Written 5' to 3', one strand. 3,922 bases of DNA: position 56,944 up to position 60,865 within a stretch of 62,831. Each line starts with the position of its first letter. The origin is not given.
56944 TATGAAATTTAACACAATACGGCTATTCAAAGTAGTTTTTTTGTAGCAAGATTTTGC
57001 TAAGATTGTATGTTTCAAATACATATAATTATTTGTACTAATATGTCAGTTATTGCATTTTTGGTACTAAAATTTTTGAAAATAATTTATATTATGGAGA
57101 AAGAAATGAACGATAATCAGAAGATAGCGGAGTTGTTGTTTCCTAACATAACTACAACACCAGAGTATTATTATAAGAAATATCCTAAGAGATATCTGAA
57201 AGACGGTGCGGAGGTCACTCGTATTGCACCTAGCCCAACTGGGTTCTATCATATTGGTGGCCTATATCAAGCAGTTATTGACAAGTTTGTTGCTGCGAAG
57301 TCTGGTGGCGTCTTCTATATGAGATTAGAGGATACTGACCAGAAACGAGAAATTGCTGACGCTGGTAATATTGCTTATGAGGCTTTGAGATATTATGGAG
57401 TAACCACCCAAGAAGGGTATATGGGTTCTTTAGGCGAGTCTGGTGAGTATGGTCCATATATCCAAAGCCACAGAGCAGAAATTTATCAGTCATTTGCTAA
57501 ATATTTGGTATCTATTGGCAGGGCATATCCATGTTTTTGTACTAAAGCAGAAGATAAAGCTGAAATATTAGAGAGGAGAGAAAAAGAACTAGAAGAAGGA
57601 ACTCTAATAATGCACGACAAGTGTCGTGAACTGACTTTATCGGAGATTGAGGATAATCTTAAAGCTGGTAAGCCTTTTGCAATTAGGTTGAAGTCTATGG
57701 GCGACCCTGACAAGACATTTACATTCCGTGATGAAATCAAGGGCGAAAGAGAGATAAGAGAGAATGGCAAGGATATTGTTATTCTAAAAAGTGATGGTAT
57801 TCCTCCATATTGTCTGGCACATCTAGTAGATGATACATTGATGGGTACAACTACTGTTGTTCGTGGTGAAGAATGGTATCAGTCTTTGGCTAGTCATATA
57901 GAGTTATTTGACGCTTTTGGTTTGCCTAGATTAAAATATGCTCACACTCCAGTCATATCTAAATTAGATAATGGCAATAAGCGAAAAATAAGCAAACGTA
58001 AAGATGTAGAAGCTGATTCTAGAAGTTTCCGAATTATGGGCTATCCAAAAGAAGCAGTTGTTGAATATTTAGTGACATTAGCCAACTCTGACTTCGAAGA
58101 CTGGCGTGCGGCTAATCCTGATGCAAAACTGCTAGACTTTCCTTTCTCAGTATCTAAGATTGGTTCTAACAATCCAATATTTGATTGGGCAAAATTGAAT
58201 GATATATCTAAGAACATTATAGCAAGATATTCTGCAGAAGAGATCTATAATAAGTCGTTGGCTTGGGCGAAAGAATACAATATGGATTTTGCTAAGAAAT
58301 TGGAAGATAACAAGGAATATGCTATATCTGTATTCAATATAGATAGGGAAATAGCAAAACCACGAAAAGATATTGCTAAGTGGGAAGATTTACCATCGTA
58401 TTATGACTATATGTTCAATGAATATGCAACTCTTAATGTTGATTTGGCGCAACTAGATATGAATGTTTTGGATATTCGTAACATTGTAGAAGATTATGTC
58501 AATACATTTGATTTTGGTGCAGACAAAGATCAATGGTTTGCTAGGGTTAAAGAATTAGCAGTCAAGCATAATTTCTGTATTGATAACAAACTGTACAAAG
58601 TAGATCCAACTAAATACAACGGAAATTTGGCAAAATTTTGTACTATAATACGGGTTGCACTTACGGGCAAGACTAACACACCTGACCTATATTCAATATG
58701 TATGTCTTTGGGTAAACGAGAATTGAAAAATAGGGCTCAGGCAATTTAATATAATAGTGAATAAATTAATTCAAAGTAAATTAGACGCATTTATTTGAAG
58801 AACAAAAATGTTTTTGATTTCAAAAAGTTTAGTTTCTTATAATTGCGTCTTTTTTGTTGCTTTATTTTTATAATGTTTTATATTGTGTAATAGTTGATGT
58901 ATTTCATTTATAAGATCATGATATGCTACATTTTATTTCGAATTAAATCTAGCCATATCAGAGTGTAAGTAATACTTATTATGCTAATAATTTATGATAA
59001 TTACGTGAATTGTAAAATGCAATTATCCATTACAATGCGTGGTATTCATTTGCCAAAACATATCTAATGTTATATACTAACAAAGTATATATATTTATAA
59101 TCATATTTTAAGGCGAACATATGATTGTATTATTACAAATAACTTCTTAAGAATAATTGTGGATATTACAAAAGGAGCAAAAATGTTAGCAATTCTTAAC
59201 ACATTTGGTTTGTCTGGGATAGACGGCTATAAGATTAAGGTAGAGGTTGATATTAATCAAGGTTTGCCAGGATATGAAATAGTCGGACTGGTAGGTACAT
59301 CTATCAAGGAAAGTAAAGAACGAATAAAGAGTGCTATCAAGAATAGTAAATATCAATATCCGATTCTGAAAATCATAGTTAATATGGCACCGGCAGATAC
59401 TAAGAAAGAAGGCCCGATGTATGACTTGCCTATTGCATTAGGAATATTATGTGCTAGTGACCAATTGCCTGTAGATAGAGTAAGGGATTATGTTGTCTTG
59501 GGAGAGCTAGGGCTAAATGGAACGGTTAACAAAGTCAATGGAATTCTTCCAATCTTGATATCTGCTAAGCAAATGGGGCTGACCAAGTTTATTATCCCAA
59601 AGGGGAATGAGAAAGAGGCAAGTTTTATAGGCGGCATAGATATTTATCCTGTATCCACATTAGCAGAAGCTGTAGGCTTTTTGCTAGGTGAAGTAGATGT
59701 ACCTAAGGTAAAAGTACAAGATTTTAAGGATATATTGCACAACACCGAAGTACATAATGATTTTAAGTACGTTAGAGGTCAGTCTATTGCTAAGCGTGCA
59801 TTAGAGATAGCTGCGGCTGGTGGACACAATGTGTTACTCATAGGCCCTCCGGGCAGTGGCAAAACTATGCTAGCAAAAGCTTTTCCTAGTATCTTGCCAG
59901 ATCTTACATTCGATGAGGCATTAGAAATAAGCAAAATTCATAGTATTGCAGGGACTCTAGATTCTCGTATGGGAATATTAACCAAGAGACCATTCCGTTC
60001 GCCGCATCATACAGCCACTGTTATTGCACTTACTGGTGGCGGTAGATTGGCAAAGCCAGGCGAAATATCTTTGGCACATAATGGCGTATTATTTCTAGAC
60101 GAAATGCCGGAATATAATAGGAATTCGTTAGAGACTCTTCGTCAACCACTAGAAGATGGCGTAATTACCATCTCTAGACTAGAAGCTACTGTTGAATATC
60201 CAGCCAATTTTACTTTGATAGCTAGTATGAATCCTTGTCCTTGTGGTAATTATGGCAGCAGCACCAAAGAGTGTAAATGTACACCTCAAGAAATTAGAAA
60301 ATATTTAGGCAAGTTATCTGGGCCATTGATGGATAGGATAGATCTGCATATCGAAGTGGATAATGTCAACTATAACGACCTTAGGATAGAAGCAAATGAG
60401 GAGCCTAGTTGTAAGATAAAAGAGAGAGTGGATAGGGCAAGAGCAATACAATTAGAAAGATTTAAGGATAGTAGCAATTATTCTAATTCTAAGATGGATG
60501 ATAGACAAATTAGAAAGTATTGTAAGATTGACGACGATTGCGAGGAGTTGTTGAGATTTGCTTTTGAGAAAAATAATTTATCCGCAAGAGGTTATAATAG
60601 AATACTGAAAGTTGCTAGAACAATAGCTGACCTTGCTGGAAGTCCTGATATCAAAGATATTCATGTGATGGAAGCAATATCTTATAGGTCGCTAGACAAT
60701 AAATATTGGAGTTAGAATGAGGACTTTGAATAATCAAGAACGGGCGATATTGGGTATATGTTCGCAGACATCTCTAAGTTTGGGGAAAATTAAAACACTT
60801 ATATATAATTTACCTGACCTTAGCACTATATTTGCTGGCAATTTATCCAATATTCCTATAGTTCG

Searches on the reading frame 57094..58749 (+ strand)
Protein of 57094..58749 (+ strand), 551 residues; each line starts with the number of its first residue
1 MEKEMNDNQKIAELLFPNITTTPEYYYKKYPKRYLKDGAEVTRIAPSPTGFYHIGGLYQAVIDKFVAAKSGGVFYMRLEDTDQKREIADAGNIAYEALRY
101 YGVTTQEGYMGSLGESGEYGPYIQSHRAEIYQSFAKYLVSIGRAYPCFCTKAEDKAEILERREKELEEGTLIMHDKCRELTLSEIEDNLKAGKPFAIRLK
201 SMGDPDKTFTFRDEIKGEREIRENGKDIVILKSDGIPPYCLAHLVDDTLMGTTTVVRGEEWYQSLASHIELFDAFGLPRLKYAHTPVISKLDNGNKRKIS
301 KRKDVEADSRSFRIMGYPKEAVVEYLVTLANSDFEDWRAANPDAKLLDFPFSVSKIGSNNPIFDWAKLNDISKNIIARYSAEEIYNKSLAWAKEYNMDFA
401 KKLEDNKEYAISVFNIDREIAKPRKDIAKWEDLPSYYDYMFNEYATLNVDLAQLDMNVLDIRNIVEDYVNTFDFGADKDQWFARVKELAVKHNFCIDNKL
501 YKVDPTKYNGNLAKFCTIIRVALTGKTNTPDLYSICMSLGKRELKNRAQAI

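Call 91: search_protein_families(library=pfam, proteins=[window:57094-58749:+], max_evalue=1)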
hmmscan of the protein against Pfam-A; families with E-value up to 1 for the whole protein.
window:57094-58749:+ (551 aa): 2 families
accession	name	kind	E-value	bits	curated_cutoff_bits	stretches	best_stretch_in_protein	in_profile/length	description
PF00749.27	tRNA-synt_1c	-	9.5e-56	189.4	23.4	1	41-329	3-275/314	tRNA synthetases class I (E and Q), catalytic domain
PF19269.4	Anticodon_2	-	9e-07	29.8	23.6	1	512-549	101-138/141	Anticodon binding domain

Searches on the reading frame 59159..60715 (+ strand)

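Call 73: search_protein_families(library=pfam, proteins=[window:59159-60715:+], max_evalue=0.001)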
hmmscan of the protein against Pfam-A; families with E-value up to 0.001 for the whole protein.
window:59159-60715:+ (518 aa): 11 families
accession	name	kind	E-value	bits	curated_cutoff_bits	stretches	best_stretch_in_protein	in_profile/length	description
PF01078.27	Mg_chelatase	-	8.8e-95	316.4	20.3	1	201-407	1-206/207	Magnesium chelatase, subunit ChlI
PF13541.12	ChlI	-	1.1e-44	151.7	27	1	28-150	1-121/121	Subunit ChlI of Mg-chelatase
PF13335.12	Mg_chelatase_C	-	6.6e-33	113.6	26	1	415-510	2-94/94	Magnesium chelatase, subunit ChlI C-terminal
PF07728.20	AAA_5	-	1.2e-09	38.7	22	1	224-361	1-125/139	AAA domain (dynein-related subfamily)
PF05362.19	Lon_C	-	3.1e-08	33.9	21.1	1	21-154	38-176/205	Lon protease (S16) C-terminal proteolytic domain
PF00493.29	MCM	-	3.6e-08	33.2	23.3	1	217-397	52-201/224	MCM P-loop domain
PF00158.32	Sigma54_activat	-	3.5e-06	27.2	20.2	0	293-358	80-142/168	Sigma-54 interaction domain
PF13191.12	AAA_16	-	0.00011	23.2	32.6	1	213-247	14-49/167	AAA ATPase domain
PF14532.12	Sigma54_activ_2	-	0.00017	22.3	25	0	212-242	11-41/138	Sigma-54 interaction domain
PF00004.35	AAA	-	0.00019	22.3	21.2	0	225-246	1-22/131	ATPase family associated with various cellular activities (AAA)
PF05496.18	RuvB_N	-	0.00034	20.8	27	0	223-241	34-52/159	Holliday junction DNA helicase RuvB P-loop domain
